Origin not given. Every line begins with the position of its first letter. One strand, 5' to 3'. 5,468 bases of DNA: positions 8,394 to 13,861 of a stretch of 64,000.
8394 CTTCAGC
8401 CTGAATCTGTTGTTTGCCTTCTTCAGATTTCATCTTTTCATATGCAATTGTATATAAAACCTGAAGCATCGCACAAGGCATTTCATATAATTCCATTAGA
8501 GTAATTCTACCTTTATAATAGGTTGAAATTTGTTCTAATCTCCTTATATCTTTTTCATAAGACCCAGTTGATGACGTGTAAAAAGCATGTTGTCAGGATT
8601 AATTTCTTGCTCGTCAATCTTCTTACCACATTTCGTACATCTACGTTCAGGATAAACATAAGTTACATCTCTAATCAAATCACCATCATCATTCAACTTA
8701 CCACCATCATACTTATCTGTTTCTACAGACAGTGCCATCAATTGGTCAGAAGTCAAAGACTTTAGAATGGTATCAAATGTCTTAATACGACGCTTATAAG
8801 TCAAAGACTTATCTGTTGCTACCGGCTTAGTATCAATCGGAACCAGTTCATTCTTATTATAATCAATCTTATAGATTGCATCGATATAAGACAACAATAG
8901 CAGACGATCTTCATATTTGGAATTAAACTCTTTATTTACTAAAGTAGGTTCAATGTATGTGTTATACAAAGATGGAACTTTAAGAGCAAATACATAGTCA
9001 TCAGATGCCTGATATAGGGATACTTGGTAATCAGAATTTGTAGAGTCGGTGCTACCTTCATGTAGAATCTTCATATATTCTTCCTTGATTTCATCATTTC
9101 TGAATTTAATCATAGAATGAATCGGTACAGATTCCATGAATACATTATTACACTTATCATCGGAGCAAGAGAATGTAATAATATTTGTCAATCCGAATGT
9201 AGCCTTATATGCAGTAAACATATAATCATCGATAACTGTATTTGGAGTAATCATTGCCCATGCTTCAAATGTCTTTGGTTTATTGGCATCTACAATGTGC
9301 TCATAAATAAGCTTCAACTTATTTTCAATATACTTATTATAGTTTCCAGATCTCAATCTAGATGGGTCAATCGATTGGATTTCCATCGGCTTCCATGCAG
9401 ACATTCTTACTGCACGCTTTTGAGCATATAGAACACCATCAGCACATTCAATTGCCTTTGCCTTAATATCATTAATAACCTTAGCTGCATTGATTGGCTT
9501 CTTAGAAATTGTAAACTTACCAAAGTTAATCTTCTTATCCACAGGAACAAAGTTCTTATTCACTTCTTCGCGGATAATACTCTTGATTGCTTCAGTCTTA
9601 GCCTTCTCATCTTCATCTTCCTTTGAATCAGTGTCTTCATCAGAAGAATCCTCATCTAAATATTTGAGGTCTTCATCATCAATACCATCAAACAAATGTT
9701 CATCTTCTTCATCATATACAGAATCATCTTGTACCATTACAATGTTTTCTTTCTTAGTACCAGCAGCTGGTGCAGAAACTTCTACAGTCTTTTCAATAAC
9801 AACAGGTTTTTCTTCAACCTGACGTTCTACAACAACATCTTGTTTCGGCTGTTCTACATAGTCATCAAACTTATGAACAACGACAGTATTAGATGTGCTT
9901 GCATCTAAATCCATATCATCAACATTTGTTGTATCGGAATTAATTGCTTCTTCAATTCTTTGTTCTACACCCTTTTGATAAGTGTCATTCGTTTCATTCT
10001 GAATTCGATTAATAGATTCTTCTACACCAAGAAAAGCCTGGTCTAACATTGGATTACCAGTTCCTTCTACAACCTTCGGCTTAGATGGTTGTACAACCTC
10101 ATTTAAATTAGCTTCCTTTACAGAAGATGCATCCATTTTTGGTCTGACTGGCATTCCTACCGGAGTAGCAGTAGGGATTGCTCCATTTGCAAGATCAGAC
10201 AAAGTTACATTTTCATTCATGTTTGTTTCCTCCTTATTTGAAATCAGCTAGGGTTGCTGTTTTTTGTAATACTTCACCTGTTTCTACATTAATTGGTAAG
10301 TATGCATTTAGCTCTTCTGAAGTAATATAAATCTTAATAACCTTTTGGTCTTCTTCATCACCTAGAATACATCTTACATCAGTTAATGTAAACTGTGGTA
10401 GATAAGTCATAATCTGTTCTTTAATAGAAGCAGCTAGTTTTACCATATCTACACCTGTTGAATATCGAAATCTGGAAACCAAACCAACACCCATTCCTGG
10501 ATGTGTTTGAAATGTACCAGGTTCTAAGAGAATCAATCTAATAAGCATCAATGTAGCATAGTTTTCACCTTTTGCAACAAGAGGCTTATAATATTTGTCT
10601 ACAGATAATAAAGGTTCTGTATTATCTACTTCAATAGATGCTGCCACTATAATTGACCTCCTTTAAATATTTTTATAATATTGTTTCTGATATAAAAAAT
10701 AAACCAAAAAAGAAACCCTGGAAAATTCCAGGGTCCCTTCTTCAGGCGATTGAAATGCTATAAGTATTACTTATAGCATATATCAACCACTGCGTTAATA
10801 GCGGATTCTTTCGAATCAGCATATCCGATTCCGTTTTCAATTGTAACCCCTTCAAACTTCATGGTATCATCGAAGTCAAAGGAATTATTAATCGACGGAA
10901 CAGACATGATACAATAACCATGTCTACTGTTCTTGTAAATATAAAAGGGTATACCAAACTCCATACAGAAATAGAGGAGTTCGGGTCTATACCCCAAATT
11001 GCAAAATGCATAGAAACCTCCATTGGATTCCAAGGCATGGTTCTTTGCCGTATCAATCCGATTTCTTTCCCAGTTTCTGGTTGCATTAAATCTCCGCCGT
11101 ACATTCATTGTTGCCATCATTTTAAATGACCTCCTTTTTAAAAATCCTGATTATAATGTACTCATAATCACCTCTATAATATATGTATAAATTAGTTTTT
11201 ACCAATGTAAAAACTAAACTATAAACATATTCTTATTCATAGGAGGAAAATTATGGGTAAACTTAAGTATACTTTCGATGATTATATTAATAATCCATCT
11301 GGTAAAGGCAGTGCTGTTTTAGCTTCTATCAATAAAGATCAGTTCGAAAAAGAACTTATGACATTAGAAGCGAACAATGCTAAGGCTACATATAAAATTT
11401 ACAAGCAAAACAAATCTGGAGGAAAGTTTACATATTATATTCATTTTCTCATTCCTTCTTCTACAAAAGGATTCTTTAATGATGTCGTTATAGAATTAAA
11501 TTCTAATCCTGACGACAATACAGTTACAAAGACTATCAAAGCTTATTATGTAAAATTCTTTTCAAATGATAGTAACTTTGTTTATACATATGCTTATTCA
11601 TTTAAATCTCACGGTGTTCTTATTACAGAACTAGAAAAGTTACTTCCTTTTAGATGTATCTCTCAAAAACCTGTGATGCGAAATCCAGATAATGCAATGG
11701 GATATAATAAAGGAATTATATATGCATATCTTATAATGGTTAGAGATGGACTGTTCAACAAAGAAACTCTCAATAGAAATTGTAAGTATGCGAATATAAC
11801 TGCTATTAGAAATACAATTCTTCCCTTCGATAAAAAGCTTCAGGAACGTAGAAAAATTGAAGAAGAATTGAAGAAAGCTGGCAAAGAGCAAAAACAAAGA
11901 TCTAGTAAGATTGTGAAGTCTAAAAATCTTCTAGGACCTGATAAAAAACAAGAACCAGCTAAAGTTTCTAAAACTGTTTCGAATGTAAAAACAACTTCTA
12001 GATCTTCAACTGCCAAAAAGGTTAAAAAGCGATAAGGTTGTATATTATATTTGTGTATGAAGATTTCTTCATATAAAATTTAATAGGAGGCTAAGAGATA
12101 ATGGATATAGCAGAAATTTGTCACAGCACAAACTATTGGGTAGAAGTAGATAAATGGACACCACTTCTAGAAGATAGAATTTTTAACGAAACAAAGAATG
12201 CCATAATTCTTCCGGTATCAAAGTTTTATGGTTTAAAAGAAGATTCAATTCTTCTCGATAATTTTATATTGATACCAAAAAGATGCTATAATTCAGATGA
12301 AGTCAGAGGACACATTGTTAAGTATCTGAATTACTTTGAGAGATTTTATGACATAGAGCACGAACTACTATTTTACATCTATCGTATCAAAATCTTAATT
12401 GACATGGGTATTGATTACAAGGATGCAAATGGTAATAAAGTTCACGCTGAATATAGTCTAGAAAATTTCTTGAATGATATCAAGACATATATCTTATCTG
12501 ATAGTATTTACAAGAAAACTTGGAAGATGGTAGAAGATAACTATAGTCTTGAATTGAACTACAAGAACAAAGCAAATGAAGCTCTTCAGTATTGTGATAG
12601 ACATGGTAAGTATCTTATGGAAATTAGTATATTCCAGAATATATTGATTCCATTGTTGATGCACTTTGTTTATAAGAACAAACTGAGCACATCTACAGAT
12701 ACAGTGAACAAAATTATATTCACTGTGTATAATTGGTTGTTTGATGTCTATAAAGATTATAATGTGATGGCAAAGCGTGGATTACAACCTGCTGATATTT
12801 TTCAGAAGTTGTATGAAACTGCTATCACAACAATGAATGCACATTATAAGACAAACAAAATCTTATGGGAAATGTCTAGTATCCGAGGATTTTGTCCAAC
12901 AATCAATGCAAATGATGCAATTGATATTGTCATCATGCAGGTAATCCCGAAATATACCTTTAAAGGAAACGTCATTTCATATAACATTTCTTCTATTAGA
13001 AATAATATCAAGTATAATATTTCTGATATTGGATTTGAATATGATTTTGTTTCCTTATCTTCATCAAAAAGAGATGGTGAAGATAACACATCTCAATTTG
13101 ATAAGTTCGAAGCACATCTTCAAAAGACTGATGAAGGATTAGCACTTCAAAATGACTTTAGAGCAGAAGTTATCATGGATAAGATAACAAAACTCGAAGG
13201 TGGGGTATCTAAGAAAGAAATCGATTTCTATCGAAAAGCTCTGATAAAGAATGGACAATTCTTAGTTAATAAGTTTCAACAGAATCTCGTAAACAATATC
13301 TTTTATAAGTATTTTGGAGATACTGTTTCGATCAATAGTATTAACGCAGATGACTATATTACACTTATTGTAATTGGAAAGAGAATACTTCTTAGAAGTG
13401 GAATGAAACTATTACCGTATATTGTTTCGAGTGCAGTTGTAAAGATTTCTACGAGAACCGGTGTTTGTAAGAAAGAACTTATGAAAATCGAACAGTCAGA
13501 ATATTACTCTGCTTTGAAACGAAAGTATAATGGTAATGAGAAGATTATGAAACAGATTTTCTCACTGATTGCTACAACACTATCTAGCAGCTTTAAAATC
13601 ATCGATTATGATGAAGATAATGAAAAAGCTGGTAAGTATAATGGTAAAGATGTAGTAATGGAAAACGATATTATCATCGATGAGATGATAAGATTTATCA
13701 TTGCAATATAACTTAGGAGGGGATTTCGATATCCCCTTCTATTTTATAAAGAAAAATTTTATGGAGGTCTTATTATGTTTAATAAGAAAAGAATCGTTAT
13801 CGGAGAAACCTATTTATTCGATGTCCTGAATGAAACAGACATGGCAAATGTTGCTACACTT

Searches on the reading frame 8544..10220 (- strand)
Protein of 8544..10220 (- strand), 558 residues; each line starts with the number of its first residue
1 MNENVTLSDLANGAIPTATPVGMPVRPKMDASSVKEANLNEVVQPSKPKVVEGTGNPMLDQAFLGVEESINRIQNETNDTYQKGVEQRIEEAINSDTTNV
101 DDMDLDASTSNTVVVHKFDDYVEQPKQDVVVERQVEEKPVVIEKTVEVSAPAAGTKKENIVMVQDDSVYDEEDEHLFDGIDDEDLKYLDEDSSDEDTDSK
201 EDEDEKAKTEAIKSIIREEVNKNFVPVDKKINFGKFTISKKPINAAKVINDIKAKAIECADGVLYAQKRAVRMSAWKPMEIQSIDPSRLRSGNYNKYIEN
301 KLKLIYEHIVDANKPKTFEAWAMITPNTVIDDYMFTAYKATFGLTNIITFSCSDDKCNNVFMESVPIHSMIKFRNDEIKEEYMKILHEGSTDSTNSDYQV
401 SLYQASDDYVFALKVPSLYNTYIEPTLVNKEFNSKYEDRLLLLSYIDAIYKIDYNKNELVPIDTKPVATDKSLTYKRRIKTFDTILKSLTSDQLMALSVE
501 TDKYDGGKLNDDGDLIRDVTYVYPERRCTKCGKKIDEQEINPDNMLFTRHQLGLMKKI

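Call 7: search_protein_families(library=pfam, proteins=[window:8544-10220:-], max_evalue=0.1)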
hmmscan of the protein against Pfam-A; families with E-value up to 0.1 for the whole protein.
window:8544-10220:- (558 aa): 2 families
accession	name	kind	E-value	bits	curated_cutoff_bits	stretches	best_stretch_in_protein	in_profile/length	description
PF14149.11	YhfH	-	0.0075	16.5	27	1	524-539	12-27/37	YhfH-like protein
PF22648.2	SET7_N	-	0.045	14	27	1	507-540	22-56/74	Histone H3 K4-specific methyltransferase SET7 N-terminal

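Call 27: search_protein_families(library=phrogs, proteins=[window:8544-10220:-], max_evalue=0.01)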
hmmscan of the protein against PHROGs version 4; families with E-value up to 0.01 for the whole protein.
window:8544-10220:- (558 aa): 0 families

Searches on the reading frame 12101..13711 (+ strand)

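Call 86: search_protein_families(library=phrogs, proteins=[window:12101-13711:+], max_evalue=0.0001)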
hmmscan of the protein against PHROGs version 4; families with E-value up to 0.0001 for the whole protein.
window:12101-13711:+ (536 aa): 1 family
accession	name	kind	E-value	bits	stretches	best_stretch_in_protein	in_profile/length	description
phrog_25005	-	DNA, RNA and nucleotide metabolism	1e-12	48.8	1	114-505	77-443/464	RNA polymerase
